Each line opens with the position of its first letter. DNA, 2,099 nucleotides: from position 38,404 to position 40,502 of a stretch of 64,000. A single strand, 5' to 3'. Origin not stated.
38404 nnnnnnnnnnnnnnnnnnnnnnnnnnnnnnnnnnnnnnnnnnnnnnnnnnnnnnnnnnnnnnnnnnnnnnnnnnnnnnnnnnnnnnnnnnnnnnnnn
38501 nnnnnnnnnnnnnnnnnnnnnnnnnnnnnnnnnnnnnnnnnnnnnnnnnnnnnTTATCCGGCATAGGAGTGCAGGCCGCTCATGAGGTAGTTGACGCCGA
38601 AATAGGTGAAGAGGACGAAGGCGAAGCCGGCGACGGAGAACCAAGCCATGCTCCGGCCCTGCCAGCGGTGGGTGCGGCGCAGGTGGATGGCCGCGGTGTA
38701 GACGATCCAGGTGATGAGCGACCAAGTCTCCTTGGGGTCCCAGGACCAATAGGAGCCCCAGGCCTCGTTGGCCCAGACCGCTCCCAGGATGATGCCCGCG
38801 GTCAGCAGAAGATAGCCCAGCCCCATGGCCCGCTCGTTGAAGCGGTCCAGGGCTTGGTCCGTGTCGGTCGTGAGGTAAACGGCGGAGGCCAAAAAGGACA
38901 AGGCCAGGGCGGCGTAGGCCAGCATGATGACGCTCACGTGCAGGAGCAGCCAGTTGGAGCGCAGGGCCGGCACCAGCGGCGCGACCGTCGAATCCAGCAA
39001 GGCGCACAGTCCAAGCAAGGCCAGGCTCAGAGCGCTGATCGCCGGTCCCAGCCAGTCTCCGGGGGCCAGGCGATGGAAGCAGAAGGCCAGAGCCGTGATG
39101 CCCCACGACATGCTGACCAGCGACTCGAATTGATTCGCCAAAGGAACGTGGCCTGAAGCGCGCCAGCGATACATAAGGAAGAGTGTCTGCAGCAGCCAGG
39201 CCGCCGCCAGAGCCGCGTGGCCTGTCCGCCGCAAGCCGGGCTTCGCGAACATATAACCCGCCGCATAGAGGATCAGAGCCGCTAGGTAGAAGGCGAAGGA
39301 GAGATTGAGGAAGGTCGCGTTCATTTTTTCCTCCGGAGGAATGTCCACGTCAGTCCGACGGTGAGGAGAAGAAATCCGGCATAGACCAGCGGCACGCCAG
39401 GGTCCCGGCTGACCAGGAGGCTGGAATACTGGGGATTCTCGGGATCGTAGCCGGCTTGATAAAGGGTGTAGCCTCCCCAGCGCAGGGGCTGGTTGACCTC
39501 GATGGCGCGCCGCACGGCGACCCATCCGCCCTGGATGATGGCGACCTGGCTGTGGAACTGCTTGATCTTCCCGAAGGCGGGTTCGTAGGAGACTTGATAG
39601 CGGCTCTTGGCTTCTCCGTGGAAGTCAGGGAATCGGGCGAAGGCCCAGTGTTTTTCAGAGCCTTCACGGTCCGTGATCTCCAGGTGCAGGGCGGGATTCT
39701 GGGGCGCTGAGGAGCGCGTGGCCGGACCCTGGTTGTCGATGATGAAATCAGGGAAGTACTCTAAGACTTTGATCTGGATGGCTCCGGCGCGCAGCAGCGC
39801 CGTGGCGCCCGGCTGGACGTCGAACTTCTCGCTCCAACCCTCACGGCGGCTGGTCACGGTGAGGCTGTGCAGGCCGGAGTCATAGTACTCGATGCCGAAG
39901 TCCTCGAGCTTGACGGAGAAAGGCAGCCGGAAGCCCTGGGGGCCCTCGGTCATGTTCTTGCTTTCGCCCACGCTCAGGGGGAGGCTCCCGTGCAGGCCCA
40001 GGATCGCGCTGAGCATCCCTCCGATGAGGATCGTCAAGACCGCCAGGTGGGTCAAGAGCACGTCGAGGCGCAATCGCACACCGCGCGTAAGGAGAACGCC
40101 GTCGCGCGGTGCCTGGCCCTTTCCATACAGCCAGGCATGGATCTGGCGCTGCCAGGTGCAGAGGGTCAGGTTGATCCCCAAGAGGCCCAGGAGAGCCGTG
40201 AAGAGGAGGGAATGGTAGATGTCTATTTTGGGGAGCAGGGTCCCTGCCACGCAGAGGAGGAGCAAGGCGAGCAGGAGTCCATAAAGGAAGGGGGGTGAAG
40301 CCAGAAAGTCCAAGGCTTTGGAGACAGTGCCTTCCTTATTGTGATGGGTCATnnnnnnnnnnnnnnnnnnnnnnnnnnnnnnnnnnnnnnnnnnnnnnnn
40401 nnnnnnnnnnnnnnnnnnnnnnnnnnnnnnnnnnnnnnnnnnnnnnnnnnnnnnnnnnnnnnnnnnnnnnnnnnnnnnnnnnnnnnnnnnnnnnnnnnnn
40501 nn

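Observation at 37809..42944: CbcL-like multiheme-c/cytochrome-b fusion in an operon with ccsBA and flanked by two Fnr-like regulators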

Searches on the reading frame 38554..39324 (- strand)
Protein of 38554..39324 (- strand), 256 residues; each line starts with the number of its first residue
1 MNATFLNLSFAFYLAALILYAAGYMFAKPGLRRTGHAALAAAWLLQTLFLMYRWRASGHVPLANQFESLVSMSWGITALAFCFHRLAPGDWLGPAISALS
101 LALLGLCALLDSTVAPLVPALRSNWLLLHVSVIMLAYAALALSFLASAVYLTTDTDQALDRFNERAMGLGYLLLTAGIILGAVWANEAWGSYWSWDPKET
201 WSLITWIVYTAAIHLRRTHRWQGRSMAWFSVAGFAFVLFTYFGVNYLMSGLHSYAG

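Call 6: search_protein_families(library=ncbifam, proteins=[window:38554-39324:-], max_evalue=0.001)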
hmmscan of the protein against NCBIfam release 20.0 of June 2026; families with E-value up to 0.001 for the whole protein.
window:38554-39324:- (256 aa): 6 families
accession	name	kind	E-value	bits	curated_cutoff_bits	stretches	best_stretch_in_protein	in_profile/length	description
TIGR03144.1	cytochr_II_ccsB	equivalog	4.7e-71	239.5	187.6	2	155-255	152-252/252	c-type cytochrome biogenesis protein CcsB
TIGR00353.1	nrfE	subfamily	1.3e-13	50.7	569.05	1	117-242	108-239/578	heme lyase CcmF/NrfE family subunit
NF007691.0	PRK10369.1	subfamily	2.8e-12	46.2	394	1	117-251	162-299/573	heme lyase NrfEFG subunit NrfE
TIGR03145.1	cyt_nit_nrfE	subfamily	2.9e-12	46.1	927.3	1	117-244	160-293/631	heme lyase NrfEFG subunit NrfE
TIGR01191.1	ccmC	subfamily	1.1e-08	35.2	186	1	126-252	13-140/184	heme ABC transporter permease CcmC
NF006088.0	PRK08238.1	equivalog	0.00092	18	351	0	118-212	212-311/482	UbiA family prenyltransferase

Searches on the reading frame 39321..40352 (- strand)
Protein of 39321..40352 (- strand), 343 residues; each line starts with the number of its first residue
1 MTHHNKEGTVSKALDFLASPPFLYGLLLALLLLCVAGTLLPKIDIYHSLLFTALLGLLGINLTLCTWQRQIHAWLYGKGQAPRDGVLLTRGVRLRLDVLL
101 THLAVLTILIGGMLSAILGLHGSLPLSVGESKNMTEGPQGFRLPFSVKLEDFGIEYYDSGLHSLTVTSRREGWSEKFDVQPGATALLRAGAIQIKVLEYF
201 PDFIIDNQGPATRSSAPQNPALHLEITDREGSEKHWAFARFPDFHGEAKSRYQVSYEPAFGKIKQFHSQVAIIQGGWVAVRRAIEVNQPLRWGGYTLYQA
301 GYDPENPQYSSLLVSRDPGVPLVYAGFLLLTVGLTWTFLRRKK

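Call 4: search_protein_families(library=pfam, proteins=[window:39321-40352:-], max_evalue=0.01)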
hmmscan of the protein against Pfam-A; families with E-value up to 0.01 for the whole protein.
window:39321-40352:- (343 aa): 1 family
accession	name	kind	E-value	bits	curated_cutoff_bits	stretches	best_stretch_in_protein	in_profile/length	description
PF05140.19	ResB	-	1.3e-34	120.3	24.6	4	90-160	146-223/486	ResB-like family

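Call 6: search_protein_families(library=ncbifam, proteins=[window:39321-40352:-], max_evalue=0.001)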
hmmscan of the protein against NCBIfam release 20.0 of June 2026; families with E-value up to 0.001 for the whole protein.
window:39321-40352:- (343 aa): 0 families
